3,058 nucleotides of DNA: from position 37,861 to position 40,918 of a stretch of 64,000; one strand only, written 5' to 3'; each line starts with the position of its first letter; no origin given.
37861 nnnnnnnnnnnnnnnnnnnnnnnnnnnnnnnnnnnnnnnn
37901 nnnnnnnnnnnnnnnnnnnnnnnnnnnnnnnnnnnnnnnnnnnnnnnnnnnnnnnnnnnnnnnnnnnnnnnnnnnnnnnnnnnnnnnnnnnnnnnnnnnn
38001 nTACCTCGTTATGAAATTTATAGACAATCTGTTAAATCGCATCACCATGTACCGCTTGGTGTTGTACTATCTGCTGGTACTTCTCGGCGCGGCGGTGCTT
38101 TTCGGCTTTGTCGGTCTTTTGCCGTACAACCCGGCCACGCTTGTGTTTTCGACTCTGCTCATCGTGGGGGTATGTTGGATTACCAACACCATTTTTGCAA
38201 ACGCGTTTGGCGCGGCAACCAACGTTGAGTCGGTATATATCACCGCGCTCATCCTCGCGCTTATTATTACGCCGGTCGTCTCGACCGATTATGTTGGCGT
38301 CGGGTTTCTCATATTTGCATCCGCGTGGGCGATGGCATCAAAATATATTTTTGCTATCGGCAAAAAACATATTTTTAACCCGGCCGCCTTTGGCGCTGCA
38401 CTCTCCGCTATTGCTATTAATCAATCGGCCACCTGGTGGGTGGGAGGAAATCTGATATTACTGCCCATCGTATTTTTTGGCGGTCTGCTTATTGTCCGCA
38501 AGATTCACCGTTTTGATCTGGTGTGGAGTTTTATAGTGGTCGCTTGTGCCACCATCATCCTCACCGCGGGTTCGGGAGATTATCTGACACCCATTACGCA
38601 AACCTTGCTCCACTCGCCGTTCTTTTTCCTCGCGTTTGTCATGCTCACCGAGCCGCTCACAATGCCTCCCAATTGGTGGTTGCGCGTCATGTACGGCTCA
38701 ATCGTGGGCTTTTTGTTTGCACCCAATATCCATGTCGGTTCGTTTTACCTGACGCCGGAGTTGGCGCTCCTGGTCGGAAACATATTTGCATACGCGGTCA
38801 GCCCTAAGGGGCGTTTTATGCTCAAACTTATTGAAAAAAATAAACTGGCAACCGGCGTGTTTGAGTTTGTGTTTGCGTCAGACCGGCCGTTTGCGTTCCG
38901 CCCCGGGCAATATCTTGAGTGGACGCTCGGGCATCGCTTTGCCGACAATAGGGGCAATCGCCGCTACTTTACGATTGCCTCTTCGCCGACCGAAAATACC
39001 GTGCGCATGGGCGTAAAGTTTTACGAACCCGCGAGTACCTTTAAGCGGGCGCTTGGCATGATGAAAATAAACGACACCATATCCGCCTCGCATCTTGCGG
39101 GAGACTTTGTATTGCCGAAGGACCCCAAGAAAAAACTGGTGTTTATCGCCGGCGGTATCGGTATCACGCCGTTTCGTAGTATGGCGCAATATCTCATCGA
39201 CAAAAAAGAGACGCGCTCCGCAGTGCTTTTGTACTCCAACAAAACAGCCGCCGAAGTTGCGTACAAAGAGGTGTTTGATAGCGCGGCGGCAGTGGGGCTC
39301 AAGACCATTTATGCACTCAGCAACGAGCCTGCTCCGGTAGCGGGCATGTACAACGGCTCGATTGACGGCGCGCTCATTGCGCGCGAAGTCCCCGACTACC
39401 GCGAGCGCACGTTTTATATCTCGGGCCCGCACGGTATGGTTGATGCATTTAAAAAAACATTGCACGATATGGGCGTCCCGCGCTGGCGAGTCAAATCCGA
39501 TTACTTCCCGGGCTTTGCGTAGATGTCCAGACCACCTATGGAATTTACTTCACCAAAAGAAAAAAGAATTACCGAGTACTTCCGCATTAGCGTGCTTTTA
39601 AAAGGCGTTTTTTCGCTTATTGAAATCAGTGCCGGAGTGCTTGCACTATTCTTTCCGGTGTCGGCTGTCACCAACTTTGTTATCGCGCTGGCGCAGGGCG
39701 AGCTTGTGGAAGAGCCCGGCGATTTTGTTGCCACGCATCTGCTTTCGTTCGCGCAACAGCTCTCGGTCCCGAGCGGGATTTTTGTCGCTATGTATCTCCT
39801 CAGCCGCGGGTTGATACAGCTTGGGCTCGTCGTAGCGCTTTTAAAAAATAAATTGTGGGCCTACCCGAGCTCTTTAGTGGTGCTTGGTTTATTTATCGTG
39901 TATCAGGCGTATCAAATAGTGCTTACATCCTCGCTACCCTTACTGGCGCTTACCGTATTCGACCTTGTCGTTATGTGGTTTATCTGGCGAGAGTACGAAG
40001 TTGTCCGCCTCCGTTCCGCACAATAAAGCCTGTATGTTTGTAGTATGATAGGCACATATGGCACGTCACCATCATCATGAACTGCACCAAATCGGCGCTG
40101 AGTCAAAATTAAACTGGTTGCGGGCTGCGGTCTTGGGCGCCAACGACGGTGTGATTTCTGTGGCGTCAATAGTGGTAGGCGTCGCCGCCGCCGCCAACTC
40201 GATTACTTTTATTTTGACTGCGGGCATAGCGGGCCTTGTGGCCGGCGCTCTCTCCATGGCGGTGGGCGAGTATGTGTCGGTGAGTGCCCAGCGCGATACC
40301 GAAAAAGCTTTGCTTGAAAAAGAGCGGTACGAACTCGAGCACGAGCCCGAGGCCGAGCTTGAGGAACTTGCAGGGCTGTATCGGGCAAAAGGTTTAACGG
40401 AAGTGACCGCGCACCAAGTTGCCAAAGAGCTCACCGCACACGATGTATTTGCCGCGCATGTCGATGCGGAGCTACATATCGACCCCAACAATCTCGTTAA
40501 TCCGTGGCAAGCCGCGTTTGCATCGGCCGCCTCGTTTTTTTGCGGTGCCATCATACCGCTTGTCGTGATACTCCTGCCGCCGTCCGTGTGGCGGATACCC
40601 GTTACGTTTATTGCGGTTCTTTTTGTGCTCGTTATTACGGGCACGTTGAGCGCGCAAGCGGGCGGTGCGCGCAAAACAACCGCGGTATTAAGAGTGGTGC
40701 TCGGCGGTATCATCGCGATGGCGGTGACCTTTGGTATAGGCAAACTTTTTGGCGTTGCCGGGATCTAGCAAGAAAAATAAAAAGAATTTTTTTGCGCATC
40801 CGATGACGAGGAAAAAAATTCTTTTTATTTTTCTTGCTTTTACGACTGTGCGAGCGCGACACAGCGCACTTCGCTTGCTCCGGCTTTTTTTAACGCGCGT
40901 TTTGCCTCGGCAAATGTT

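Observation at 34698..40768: ECF-sigma-linked flavinylation cluster: FMN_bind / signal-less ApbE / FMN_bind / RnfD-like::FNR fusion, next to DUF2127 and a VIT iron transporter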

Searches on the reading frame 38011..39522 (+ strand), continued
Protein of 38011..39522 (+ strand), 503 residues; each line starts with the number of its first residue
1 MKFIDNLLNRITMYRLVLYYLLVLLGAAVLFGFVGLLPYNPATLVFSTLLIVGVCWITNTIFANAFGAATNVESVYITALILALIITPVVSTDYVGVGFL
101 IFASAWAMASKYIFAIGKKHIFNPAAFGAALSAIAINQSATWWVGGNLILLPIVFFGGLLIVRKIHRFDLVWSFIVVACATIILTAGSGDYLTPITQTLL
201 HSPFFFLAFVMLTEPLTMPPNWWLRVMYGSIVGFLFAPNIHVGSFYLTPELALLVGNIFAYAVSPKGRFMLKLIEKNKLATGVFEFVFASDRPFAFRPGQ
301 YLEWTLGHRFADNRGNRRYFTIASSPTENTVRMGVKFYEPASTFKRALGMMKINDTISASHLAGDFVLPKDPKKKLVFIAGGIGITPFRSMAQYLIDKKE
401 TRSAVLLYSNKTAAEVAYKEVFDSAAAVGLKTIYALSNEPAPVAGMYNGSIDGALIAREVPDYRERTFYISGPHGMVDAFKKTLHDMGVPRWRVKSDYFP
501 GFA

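Call 19: search_solved_structures(query=A1, max_evalue=0.01, show_alignments=0)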
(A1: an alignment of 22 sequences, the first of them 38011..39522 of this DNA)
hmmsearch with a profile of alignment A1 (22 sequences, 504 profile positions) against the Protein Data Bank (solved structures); distinct sequences matched with E-value up to 0.01: 92 (the best 60 are shown).
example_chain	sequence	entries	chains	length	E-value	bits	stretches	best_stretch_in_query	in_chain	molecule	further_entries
6o0a_A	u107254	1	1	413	8.4e-16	61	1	256-500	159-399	Flavohemoglobin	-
4wqm_A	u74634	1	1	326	1.1e-14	57.3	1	264-496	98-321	Toluene-4-monooxygenase electron transfer component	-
7qty_A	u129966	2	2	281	2e-13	53.1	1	347-502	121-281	Na(+)-translocating NADH-quinone reductase subunit F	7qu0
7qu3_A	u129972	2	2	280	4.1e-13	52.1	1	349-502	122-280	Na(+)-translocating NADH-quinone reductase subunit F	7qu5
4u9u_A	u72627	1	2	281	2.5e-12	49.5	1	347-502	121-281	Na(+)-translocating NADH-quinone reductase subunit F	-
8ad4_A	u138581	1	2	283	2.6e-12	49.4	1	347-502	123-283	Na(+)-translocating NADH-quinone reductase subunit F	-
4uaj_A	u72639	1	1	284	2.6e-12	49.4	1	347-502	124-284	Na(+)-translocating NADH-quinone reductase subunit F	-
7xk3_F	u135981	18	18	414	3.3e-12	49.1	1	347-502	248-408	Na(+)-translocating NADH-quinone reductase subunit F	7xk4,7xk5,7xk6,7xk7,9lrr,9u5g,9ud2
2r6h_A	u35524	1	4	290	4.3e-12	48.7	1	348-496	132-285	NADH:ubiquinone oxidoreductase, Na translocating, F subunit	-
8a1t_F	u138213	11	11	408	5.7e-12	48.3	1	347-502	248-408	Na(+)-translocating NADH-quinone reductase subunit F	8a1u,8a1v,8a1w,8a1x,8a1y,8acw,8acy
8ad3_A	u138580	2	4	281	1.1e-11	47.4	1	347-496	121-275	Na(+)-translocating NADH-quinone reductase subunit F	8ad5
4eh1_A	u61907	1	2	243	2.7e-11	46.1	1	281-500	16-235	Flavohemoprotein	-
2eix_A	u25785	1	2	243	4.1e-11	45.5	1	290-490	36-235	NADH-cytochrome b5 reductase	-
1cqx_A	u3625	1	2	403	8e-11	44.5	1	283-500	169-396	FLAVOHEMOPROTEIN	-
3ozu_A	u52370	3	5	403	1.3e-10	43.8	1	283-500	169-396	Flavohemoprotein | Flavohemoglobin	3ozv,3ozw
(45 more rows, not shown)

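Call 21: search_protein_families(library=ncbifam, proteins=[window:38011-39522:+], max_evalue=0.01)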
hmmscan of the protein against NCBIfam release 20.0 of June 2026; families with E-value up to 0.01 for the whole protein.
window:38011-39522:+ (503 aa): 23 families
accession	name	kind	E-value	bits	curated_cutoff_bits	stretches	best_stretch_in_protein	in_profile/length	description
NF009805.0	PRK13289.1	equivalog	2e-24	86.3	432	1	294-499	183-392/399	NO-inducible flavohemoprotein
TIGR02160.1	PA_CoA_Oxy5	hypoth_equivalog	1.6e-19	69.9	420.8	1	293-499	30-241/352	1,2-phenylacetyl-CoA epoxidase subunit PaaE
NF058606.1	GlBtMonoRdsGbcB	equivalog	6.3e-17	61.5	500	1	266-490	11-238/362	glycine betaine monooxygenase reductase subunit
NF007964.0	PRK10684.1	equivalog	2e-16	59.9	383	1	284-499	25-237/333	NADH oxidoreductase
NF005963.0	PRK08051.1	equivalog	9.7e-15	54.5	230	1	277-497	12-228/233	NAD(P)H-flavin reductase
NF040810.1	BenC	equivalog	4.9e-13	48.9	430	1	278-490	116-321/333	benzoate 1,2-dioxygenase electron transfer component BenC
TIGR01941.1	nqrF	equivalog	1.3e-10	40.8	295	1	351-498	249-402/405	NADH:ubiquinone reductase (Na(+)-transporting) subunit F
NF045803.1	MethMoxFADbindMmoC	equivalog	3.7e-10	39.1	500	1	294-496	138-337/343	aromatic/alkene monooxygenase hydroxylase FAD-binding subunit MmoC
NF052252.1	flav_redu_LuxG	exception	4.3e-10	39.1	340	1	277-485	9-214/232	flavin mononucleotide reductase LuxG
NF008822.0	PRK11872.1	equivalog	8.5e-08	31.6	402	1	290-499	131-335/341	anthranilate 1,2-dioxygenase electron transfer component AntC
NF040830.1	sulfhyd_ShyC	equivalog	2.2e-07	30.3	600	1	290-420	33-155/288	NAD(P)-dependent hydrogenase/sulfhydrogenase 2 subunit gamma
NF006220.0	PRK08345.1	subfamily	6.3e-06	25.6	395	1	291-439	38-182/294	cytochrome-c3 hydrogenase subunit gamma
NF000796.0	PRK00054.1-1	equivalog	0.00021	20.6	224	1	373-429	90-144/254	dihydroorotate dehydrogenase electron transfer subunit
NF000797.0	PRK00054.1-2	equivalog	0.00063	19.1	270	1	271-414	17-157/267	dihydroorotate dehydrogenase electron transfer subunit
TIGR02911.1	sulfite_red_B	equivalog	0.00082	18.5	288.6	1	372-424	98-151/261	anaerobic sulfite reductase subunit AsrB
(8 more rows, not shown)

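Call 26: find_related_loci(query=window:38011-39522:+, collection=metagenome_contigs, flank=7000)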
Query window:38011-39522:+ (503 aa) in metagenome_contigs; peptide patterns used: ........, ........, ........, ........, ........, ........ (x = any residue, [..] = any of these).
370 stretches matched a pattern; 147 encode a relative of the query (tblastn E <= 1e-3); the best 80 are kept; 80 distinct loci.
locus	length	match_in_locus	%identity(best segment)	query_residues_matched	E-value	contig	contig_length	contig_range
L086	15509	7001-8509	94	1-503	0e+0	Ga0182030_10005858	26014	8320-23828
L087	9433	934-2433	87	4-503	0e+0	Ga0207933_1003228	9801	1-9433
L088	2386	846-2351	81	1-502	0e+0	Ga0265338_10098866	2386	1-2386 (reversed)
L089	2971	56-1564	80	1-502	0e+0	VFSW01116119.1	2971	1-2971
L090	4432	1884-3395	74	1-503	0e+0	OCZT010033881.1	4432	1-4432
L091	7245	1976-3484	73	1-503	0e+0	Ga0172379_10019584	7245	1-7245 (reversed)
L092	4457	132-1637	74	1-503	0e+0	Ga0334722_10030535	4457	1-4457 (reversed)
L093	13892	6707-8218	75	1-503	0e+0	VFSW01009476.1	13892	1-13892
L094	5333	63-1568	73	1-502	0e+0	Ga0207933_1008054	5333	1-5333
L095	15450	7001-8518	70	1-503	0e+0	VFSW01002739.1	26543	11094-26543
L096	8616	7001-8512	70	1-503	0e+0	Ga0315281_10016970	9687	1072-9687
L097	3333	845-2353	72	1-503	0e+0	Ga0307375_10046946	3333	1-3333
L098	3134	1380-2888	70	1-503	0e+0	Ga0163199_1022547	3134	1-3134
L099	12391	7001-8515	72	1-503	0e+0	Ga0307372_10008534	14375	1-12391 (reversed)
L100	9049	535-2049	72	1-503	0e+0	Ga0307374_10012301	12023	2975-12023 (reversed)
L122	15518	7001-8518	58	1-503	0e+0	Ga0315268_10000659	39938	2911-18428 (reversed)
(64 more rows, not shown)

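Call 38: predict_structure(alignment_id=A1)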
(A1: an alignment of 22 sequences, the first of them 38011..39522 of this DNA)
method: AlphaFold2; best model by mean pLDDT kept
length: 503 residues; sequences in the alignment: 22
mean_pLDDT: 75.8   pTM: 0.56
mean pLDDT of the five models: 75.8, 75.5, 72.2, 71.5, 64.8
residues with pLDDT >= 90: 86; 70-90: 249; 50-70: 147; < 50: 21
segments of 3 or more residues with pLDDT < 50: 215-217, 307-316, 500-503
pLDDT, mean of each block of 10 residues (from residue 1): 64 71 87 83 90 90 75 75 80 85 82 59 61 61 60 73 67 78 73 64 53 52 73 74 58 71 62 88 87 78 54 47 82 77 71 76 70 90 85 92 92 89 91 91 88 92 92 81 92 74 32
secondary structure, 60 per line:
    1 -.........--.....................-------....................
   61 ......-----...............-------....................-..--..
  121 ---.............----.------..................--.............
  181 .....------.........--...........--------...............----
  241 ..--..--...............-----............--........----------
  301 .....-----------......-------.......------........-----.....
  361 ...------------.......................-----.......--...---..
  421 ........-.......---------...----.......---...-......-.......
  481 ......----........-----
elements in order: H2-10 H13-33 H41-66 H72-85 H94-113 H124-136 H148-165 H168-185 H192-200 H203-213 H222-236 H249-263 E269-280 E283-290 E301-305 E317-322 E330-336 H343-350 E356-363 E376-381 H382-398 E404-410 H419-428 E430-436 E446-448 H453-459 E467-472 H474-486 E494-498

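Call 69: search_protein_families(library=pfam, proteins=[L011:9517-10854:-, L011:10857-11519:-, L019:9568-10557:-, L040:9561-10238:+, L040:10241-11302:+, L006:9616-10191:+, L122:12528-13001:+], max_evalue=0.0001)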
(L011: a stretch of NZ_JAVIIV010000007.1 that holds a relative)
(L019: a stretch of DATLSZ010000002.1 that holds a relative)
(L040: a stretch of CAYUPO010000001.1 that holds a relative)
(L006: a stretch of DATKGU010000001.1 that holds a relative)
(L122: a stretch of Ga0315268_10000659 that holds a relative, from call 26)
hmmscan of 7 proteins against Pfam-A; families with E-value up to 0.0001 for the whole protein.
L011:9517-10854:- (446 aa): 1 family
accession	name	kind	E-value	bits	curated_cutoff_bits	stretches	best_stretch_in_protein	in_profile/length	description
PF02518.31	HATPase_c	-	4.5e-16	59.7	26.4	1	344-444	4-109/111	Histidine kinase-, DNA gyrase B-, and HSP90-like ATPase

L011:10857-11519:- (221 aa): 2 families
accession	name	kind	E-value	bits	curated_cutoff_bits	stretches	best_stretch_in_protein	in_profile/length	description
PF00072.30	Response_reg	-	1.7e-23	83.4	30.2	1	3-112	1-110/111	Response regulator receiver domain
PF00486.34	Trans_reg_C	-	5.7e-20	71.6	26.2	1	147-215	3-76/77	Transcriptional regulatory protein, C terminal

L019:9568-10557:- (330 aa): 3 families
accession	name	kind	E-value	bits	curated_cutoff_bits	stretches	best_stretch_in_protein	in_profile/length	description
PF02518.31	HATPase_c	-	7.1e-33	113.8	26.4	1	220-327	2-110/111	Histidine kinase-, DNA gyrase B-, and HSP90-like ATPase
PF00512.31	HisKA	-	4e-13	49.7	26.9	1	109-171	3-64/66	His Kinase A (phospho-acceptor) domain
PF14501.12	HATPase_c_5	-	8.5e-06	26.1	22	1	224-315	6-93/102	GHKL domain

L040:9561-10238:+ (226 aa): 2 families
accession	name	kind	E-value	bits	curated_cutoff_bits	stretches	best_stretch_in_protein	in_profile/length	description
PF00072.30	Response_reg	-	1.3e-30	106.2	30.2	1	4-113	2-111/111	Response regulator receiver domain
PF00486.34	Trans_reg_C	-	1.8e-26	92.5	26.2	1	146-222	2-77/77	Transcriptional regulatory protein, C terminal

L040:10241-11302:+ (354 aa): 3 families
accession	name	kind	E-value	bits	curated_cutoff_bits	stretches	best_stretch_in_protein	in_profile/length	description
PF02518.31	HATPase_c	-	1.9e-25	89.9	26.4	1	243-351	5-110/111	Histidine kinase-, DNA gyrase B-, and HSP90-like ATPase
PF00512.31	HisKA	-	1.8e-12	47.6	26.9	1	128-192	1-63/66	His Kinase A (phospho-acceptor) domain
PF14501.12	HATPase_c_5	-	6.5e-06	26.4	22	1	244-340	6-94/102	GHKL domain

L006:9616-10191:+ (192 aa): 0 families

L122:12528-13001:+ (158 aa): 0 families

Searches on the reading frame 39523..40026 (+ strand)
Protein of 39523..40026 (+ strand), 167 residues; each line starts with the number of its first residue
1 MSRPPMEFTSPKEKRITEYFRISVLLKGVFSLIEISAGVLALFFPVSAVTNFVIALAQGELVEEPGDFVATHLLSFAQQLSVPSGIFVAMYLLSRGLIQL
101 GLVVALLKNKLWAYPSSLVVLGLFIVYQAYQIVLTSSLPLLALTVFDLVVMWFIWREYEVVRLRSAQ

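Call 3: search_protein_families(library=pfam, proteins=[window:39523-40026:+], max_evalue=0.01)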
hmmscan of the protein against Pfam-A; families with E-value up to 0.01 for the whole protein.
window:39523-40026:+ (167 aa): 1 family
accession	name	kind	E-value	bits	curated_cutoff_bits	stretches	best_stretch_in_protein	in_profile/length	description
PF09900.14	DUF2127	-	3.3e-25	89.4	24.3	1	20-158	2-140/140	Predicted membrane protein (DUF2127)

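Call 21: search_protein_families(library=ncbifam, proteins=[window:39523-40026:+], max_evalue=0.01)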
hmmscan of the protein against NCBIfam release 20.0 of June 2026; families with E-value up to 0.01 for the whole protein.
window:39523-40026:+ (167 aa): 0 families

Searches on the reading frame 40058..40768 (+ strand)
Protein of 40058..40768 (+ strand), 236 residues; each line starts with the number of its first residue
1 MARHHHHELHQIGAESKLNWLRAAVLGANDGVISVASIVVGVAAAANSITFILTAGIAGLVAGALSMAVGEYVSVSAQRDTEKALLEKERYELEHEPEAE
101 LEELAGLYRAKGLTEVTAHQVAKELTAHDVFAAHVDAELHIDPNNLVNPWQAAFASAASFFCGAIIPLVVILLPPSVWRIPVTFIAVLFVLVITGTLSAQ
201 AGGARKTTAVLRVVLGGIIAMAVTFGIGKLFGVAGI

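Call 3: search_protein_families(library=pfam, proteins=[window:40058-40768:+], max_evalue=0.01)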
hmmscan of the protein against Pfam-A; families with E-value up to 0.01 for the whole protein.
window:40058-40768:+ (236 aa): 1 family
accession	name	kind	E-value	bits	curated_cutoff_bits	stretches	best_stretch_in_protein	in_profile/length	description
PF01988.24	VIT1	-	8.7e-69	232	28.1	1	21-229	1-214/214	VIT family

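Call 21: search_protein_families(library=ncbifam, proteins=[window:40058-40768:+], max_evalue=0.01)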
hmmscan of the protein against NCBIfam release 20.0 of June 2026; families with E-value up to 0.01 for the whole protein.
window:40058-40768:+ (236 aa): 1 family
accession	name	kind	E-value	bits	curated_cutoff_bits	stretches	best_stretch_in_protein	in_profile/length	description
TIGR00267.1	TIGR00267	hypoth_equivalog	5.6e-06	26.1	156.95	1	22-93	1-69/171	TIGR00267 family protein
